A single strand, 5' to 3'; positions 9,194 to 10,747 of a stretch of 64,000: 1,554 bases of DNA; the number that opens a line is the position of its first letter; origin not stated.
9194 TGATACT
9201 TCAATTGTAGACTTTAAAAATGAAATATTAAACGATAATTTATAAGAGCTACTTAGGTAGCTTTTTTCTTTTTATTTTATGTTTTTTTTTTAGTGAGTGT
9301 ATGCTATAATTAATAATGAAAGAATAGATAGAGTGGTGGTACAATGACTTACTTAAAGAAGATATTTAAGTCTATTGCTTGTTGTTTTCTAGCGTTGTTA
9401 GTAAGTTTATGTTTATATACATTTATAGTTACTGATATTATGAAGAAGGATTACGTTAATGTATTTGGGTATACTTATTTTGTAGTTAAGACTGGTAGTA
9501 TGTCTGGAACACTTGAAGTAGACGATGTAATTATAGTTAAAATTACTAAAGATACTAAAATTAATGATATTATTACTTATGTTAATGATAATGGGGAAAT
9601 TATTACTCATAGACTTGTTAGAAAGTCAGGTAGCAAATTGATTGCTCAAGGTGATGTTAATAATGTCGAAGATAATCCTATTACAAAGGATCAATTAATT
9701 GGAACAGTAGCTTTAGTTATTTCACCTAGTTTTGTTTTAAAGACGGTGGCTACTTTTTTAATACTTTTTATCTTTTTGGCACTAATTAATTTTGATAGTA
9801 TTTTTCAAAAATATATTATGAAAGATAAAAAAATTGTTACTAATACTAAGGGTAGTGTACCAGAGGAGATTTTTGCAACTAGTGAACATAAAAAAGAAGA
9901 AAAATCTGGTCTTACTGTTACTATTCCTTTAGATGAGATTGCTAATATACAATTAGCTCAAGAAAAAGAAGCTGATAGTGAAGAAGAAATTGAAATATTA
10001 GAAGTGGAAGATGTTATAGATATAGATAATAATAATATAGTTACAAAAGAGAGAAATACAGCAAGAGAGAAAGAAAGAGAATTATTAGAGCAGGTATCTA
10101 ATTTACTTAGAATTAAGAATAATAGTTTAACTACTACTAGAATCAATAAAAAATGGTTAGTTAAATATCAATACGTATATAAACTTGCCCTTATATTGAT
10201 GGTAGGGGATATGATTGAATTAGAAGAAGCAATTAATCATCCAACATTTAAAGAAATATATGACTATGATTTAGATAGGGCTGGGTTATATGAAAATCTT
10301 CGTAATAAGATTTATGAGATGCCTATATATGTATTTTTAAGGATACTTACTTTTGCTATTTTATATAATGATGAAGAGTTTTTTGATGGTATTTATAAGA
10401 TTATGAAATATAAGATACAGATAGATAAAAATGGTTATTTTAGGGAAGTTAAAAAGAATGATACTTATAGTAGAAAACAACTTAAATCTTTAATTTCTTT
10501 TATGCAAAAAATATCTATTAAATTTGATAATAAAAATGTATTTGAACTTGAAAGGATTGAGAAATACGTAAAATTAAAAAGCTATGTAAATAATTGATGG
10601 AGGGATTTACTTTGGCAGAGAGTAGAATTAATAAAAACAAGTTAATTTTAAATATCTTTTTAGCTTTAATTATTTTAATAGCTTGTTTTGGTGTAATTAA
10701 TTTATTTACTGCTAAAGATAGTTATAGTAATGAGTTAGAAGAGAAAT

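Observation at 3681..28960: About 25-kb accessory locus with three SipW paralogs, at least eight TasA/camelysin-like secreted proteins and a 2839-aa beta-helix giant protein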

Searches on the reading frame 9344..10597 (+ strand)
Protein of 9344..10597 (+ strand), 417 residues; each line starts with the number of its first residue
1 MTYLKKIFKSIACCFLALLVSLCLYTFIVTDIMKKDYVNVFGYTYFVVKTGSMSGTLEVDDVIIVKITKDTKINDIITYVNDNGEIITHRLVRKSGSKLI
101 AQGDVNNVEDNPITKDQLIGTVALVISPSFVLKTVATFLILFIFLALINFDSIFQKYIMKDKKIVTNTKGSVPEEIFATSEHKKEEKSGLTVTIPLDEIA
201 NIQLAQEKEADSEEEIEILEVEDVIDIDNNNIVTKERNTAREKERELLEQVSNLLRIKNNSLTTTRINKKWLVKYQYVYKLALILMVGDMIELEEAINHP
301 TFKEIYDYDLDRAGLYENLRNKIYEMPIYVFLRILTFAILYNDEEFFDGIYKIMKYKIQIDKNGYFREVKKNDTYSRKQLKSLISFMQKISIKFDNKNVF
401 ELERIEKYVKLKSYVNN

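Call 5: search_protein_families(library=pfam, max_evalue=0.1, proteins=[window:9344-10597:+])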
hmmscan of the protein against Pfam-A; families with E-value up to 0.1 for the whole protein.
window:9344-10597:+ (417 aa): 2 families
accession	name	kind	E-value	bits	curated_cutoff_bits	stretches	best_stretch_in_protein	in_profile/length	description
PF00717.28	Peptidase_S24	-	0.0038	17.4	23.3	1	44-101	36-93/116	Peptidase S24-like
PF10502.14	Peptidase_S26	-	0.05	14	22.9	0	38-83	18-67/168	Signal peptidase, peptidase S26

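Call 7: search_protein_families(library=ncbifam, max_evalue=0.1, proteins=[window:9344-10597:+])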
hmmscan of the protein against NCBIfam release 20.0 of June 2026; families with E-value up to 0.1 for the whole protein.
window:9344-10597:+ (417 aa): 2 families
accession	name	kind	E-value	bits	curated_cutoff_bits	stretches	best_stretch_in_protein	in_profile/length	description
NF046067.1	SigPepSipWBacil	equivalog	9.1e-11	41.7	190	1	15-120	12-123/189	signal peptidase I SipW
TIGR02227.1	sigpep_I_bact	equivalog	4.7e-05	23.3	47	1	28-116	5-99/162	signal peptidase I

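Call 34: search_protein_families(library=padloc, max_evalue=0.01, proteins=[window:9344-10597:+])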
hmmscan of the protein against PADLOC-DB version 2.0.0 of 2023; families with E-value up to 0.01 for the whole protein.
window:9344-10597:+ (417 aa): 0 families
